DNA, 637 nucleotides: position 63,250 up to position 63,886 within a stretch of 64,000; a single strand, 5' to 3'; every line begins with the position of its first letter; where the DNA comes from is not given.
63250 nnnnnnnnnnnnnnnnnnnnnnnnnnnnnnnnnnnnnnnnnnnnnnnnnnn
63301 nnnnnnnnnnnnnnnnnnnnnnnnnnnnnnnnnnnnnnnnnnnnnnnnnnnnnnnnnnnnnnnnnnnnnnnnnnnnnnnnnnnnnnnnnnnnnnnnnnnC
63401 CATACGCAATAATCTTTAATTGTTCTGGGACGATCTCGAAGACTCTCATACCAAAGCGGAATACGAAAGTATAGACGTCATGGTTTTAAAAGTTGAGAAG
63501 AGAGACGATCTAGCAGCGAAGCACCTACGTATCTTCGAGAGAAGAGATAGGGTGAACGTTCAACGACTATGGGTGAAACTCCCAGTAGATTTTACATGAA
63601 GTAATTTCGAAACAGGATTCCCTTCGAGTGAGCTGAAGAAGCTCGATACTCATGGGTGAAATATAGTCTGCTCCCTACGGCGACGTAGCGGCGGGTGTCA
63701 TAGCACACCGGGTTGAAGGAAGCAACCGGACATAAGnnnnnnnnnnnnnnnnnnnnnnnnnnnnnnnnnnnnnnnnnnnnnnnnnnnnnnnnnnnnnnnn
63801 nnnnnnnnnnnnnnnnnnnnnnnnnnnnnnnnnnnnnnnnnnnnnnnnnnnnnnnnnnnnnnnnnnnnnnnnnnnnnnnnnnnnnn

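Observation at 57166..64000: Two sequence-related introns in adjacent RNAP genes and four additional free-standing HNH paralogs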

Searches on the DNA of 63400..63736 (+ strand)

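Call 28: search_dna_similar(query=window:63400-63736:+, collection=phages, mode=distant, max_rows=40, max_evalue=0.001)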
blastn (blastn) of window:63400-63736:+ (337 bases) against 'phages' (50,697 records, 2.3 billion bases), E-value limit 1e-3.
Records with a match: 34; places in all: 38; records where one place covers at least 80% of the query: 5.
Best place of each record, by identity: 95-99% 1; 80-90% 15; 60-80% 18.
By first word of the organism name: Pseudomonas 17; Aeromonas 7; Vibrio 7; Raoultella 1; Shewanella 1; Bacillus 1.
By host as written in the record: Pseudomonas aeruginosa 7; Vibrio cholerae 6; - 4; Aeromonas hydrophila ATCC 7966 3; Pseudomonas aeruginosa PAO1 2; Raoultella ornithinolytica 1; Aeromonas hydrophila 1; Shewanella oneidensis MR-1 1; and 9 more.
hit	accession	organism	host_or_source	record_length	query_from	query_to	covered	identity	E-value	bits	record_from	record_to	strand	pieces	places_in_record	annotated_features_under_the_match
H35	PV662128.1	Raoultella phage VB_ZK_P1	Raoultella ornithinolytica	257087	1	333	99%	96.7%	8e-155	552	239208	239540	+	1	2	VBZKP1_273: hypothetical protein | VBZKP1_272: hypothetical protein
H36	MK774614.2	Aeromonas phage CF8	Aeromonas hydrophila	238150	7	337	98%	73.7%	4e-44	183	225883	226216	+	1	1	none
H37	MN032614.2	Aeromonas phage PS1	Aeromonas hydrophila ATCC 7966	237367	7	337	98%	72.5%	1e-38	165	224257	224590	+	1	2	hypothetical protein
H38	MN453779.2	Aeromonas phage PS2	Aeromonas hydrophila ATCC 7966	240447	7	337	98%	72.5%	1e-38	165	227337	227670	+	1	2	hypothetical protein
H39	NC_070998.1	Aeromonas phage PS1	Aeromonas hydrophila ATCC 7966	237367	7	337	98%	72.5%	1e-38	165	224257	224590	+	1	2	hypothetical protein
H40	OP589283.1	Shewanella phage FishSpeaker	Shewanella oneidensis MR-1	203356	7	269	78%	66.4%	4e-6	58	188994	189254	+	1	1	none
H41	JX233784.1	Pseudomonas phage PA7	Pseudomonas aeruginosa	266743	50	171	36%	75.6%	5e-12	77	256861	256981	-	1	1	none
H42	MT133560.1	Pseudomonas phage fnug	Pseudomonas aeruginosa PAO1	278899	50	171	36%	75.6%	5e-12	77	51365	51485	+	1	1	none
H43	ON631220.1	Pseudomonas phage OMKO1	Pseudomonas aeruginosa PAO1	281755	50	171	36%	75.6%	5e-12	77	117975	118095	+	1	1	none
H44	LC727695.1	Pseudomonas phage sp. Brmt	Pseudomonas aeruginosa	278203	50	171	36%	75.6%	5e-12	77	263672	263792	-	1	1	none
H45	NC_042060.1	Pseudomonas phage PA7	Pseudomonas aeruginosa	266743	50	171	36%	75.6%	5e-12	77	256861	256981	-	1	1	none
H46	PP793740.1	Pseudomonas phage vB_PaM_W10-2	Pseudomonas aeruginosa ATCC 27853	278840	50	171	36%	75.6%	5e-12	77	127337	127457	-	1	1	none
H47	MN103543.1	Pseudomonas phage vB_PaeM_PS119XW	-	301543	50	171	36%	74.8%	2e-10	73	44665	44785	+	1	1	none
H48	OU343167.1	Pseudomonas phage vB_PaeM_phiLBG22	-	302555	50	171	36%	74.8%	2e-10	73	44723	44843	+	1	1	record has no annotation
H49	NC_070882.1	Pseudomonas phage vB_PaeM_PS119XW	-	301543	50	171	36%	74.8%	2e-10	73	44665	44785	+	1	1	none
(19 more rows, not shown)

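Call 31: get_annotated_region(hit=H36, flank=3000)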
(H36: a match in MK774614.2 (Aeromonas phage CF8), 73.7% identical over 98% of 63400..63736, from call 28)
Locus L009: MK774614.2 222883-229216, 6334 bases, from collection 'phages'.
description: Aeromonas phage CF8, complete genome.
organism: Aeromonas phage CF8 (NCBI taxid 2575324)
taxonomy: Viruses; Duplodnaviria; Heunggongvirae; Uroviricota; Caudoviricetes; Chaoshanvirus
host: Aeromonas hydrophila; source: aquaculture pond water; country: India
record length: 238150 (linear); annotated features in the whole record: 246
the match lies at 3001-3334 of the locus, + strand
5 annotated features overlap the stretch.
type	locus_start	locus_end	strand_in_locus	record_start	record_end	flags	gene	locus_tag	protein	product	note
CDS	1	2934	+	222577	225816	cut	-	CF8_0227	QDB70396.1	hypothetical protein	-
CDS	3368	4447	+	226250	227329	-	-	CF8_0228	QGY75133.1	hypothetical protein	-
CDS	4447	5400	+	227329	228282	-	-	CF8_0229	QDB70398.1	putative endolysin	protein with chitinase domain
CDS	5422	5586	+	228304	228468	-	-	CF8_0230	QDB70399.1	hypothetical protein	-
CDS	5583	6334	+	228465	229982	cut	-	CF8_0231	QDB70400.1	hypothetical protein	-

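Call 61: get_annotated_region(hit=H39, flank=1500)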
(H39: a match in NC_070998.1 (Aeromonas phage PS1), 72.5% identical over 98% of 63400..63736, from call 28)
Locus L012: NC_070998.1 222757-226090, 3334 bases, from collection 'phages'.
description: Aeromonas phage PS1, complete genome.
organism: Aeromonas phage PS1 (NCBI taxid 2591406)
taxonomy: Viruses; Duplodnaviria; Heunggongvirae; Uroviricota; Caudoviricetes; Ferozepurvirus; Ferozepurvirus PS1
host: Aeromonas hydrophila ATCC 7966; source: river water; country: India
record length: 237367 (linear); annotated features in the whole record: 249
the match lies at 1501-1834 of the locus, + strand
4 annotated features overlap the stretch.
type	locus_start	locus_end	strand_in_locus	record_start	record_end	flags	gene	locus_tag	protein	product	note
CDS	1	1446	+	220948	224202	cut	-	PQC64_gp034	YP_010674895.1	hypothetical protein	-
CDS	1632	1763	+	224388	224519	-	-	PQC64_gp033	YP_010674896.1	hypothetical protein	-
CDS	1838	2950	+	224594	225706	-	-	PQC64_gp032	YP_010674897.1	hypothetical protein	-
CDS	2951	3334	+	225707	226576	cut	-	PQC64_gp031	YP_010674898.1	hypothetical protein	-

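Call 62: get_annotated_region(hit=H40, flank=2500)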
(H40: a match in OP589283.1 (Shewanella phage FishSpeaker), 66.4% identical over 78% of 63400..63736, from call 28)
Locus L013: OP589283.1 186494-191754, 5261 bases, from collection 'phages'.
description: Shewanella phage FishSpeaker, complete genome.
organism: Shewanella phage FishSpeaker (NCBI taxid 2985553)
taxonomy: Viruses; Duplodnaviria; Heunggongvirae; Uroviricota; Caudoviricetes
host: Shewanella oneidensis MR-1; source: zebrafish tank water; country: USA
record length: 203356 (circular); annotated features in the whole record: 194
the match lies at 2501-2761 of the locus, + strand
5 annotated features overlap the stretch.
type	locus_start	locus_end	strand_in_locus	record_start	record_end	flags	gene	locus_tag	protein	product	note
CDS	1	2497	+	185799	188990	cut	-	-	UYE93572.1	RNA polymerase beta subunit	-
CDS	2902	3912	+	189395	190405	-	-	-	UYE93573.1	RNA polymerase beta subunit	-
CDS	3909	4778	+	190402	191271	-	-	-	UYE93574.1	hypothetical protein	-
CDS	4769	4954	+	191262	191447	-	-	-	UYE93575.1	hypothetical protein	-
CDS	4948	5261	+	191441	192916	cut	-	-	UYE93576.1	virion structural protein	-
